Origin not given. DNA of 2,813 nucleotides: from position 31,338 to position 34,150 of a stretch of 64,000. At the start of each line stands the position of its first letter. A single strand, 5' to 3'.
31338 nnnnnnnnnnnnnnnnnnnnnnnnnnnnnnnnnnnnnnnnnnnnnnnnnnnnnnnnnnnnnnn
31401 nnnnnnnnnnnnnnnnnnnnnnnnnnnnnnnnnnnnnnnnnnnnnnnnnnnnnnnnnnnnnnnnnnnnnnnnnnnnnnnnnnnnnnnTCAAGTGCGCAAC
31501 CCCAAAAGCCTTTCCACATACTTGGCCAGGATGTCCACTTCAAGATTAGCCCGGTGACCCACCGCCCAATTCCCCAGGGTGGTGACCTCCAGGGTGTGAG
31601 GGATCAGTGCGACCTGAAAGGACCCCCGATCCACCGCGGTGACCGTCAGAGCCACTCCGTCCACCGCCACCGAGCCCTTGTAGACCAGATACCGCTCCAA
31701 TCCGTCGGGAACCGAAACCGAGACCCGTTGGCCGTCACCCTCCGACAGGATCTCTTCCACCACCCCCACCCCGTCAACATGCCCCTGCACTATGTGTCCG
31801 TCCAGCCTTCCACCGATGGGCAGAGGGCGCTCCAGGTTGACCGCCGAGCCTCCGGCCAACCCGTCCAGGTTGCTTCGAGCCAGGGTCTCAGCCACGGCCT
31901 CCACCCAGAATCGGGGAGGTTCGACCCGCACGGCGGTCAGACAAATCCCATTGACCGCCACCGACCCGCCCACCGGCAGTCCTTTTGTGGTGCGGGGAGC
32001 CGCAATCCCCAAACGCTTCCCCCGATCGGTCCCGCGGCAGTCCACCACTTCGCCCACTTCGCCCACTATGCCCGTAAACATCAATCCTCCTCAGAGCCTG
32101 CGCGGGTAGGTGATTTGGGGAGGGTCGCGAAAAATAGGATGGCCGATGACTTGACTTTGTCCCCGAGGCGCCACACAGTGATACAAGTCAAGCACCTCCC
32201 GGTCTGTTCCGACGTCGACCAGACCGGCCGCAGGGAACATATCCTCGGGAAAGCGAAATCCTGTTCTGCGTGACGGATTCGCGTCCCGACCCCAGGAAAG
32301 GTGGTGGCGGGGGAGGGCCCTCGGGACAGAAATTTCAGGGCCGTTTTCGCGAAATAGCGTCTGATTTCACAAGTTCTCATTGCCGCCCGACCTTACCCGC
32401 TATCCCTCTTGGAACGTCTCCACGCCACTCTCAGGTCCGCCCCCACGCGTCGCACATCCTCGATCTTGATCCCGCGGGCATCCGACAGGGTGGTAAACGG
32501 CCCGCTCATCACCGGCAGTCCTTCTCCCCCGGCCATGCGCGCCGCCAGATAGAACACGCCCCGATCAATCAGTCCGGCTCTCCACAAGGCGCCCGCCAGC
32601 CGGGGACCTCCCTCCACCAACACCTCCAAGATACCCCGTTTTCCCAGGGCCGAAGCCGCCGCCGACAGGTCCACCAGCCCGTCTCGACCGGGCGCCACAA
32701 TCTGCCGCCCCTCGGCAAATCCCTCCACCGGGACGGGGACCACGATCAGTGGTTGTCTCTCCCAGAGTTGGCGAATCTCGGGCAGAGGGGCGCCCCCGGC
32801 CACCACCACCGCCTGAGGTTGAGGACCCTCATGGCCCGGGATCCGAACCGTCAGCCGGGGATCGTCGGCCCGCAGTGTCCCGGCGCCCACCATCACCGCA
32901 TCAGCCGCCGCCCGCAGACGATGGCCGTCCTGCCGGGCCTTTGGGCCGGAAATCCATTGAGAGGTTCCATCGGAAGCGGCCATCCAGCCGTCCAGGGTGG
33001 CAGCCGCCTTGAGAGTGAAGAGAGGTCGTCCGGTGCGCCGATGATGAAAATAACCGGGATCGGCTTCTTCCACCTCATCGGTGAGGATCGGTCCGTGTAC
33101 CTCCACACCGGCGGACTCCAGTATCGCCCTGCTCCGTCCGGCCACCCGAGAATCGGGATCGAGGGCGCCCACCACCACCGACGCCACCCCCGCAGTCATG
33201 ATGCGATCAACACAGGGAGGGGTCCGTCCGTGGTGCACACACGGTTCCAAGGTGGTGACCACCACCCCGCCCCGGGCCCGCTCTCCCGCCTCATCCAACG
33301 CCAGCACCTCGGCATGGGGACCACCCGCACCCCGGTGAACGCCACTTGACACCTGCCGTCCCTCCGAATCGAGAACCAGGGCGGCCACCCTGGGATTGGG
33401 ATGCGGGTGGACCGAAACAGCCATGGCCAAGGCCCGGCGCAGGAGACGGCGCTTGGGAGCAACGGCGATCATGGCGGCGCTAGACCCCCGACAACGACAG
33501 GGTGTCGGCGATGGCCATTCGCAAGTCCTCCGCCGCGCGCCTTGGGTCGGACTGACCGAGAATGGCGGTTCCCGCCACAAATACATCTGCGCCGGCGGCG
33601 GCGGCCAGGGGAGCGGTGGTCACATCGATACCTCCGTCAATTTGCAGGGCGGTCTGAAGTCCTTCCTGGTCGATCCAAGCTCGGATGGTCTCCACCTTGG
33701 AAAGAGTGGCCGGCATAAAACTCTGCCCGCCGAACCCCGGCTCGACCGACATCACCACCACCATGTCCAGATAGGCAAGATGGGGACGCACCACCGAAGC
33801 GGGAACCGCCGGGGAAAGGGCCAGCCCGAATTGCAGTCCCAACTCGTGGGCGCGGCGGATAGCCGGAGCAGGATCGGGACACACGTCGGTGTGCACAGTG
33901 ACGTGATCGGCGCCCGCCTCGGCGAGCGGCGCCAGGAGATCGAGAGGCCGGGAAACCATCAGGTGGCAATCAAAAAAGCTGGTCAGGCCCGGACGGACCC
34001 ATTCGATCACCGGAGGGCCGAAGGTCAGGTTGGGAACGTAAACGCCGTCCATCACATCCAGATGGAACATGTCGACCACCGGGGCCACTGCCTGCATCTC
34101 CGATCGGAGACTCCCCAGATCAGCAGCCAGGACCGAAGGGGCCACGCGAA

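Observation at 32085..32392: Unrecognised multi-stem RNA-like element before ribE, where an FMN riboswitch might be expected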

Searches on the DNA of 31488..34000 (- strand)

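Call 6: search_rna_families(source=window, start=31900, end=34000, threshold=evalue, max_evalue=10)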
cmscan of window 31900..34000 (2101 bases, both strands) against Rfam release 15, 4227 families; matches with E-value up to 10: 1.
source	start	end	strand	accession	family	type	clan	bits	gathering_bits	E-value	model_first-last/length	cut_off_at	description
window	33639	33704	+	RF01004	mir-557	Gene; miRNA;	-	15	93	10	1-69/69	no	mir-557 microRNA precursor family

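Call 14: search_rna_families(sources=[L001, L002, L003, L004, L005, L006, L007, L008, L009, L010, L011, L012, L013, L014, L015, L017, L019, L021, L031, L047], threshold=gathering)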
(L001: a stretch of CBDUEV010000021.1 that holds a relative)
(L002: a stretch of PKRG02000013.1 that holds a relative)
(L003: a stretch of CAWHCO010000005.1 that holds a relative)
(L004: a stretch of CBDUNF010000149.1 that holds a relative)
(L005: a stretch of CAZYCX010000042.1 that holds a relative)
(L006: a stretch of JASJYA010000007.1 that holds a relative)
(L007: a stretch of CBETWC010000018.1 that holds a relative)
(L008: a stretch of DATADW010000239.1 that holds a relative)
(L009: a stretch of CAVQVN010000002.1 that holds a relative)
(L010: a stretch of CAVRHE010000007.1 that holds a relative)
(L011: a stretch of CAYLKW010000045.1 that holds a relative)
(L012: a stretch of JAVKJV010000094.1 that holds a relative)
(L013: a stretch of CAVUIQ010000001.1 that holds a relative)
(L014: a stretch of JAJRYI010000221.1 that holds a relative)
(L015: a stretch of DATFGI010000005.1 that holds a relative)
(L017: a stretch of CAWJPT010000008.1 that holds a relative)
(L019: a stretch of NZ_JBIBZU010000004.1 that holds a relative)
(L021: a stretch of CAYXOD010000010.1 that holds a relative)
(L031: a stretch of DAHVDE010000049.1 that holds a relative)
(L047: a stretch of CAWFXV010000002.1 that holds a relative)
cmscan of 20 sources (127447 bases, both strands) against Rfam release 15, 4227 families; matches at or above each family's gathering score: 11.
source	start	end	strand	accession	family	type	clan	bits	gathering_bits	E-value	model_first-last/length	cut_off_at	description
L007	1815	1936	+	RF00050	FMN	Cis-reg; riboswitch;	-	116.5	66.2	3.5e-26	1-138/138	no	FMN riboswitch aptamer (RFN element)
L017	1803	1924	+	RF00050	FMN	Cis-reg; riboswitch;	-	114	66.2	1.7e-25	1-138/138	no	FMN riboswitch aptamer (RFN element)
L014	1829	1949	+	RF00050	FMN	Cis-reg; riboswitch;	-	112.7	66.2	3.8e-25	1-138/138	no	FMN riboswitch aptamer (RFN element)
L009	1786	1905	+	RF00050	FMN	Cis-reg; riboswitch;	-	112.6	66.2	3.9e-25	1-138/138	no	FMN riboswitch aptamer (RFN element)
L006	1828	1949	+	RF00050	FMN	Cis-reg; riboswitch;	-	111.2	66.2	9.7e-25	1-138/138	no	FMN riboswitch aptamer (RFN element)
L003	1831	1948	+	RF00050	FMN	Cis-reg; riboswitch;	-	109.9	66.2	2.1e-24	1-138/138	no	FMN riboswitch aptamer (RFN element)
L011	1623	1771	+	RF00050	FMN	Cis-reg; riboswitch;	-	99.8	66.2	1.3e-21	1-138/138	no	FMN riboswitch aptamer (RFN element)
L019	1609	1739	+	RF00050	FMN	Cis-reg; riboswitch;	-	98.4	66.2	3e-21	1-138/138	no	FMN riboswitch aptamer (RFN element)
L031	2774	2904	+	RF00050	FMN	Cis-reg; riboswitch;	-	93.6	66.2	6e-20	1-138/138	no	FMN riboswitch aptamer (RFN element)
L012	1111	1256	+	RF00050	FMN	Cis-reg; riboswitch;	-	88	66.2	2e-18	1-138/138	no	FMN riboswitch aptamer (RFN element)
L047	1718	1860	+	RF00050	FMN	Cis-reg; riboswitch;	-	85.9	66.2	7.8e-18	1-138/138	no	FMN riboswitch aptamer (RFN element)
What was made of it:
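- On FMN riboswitch (RF00050): The same model scores 86-117 bits in relatives (call 14).
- Closest known: FMN riboswitch. Different: Relatives that do have FMN riboswitches carry them upstream of ribD, scoring 86-117 bits (call 14).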

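Call 27: search_dna_similar(query=window:32085-32392:-, collection=plasmids, mode=distant, max_evalue=0.01)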
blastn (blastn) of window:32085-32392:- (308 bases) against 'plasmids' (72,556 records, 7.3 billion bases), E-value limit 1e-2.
No match.

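Call 28: search_dna_similar(query=window:32085-32392:-, collection=phages, mode=distant, max_evalue=0.01)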
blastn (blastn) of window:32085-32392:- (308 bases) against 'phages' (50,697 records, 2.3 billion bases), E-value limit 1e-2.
No match.
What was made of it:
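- Tried and rejected: Nothing (calls 27, 28).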
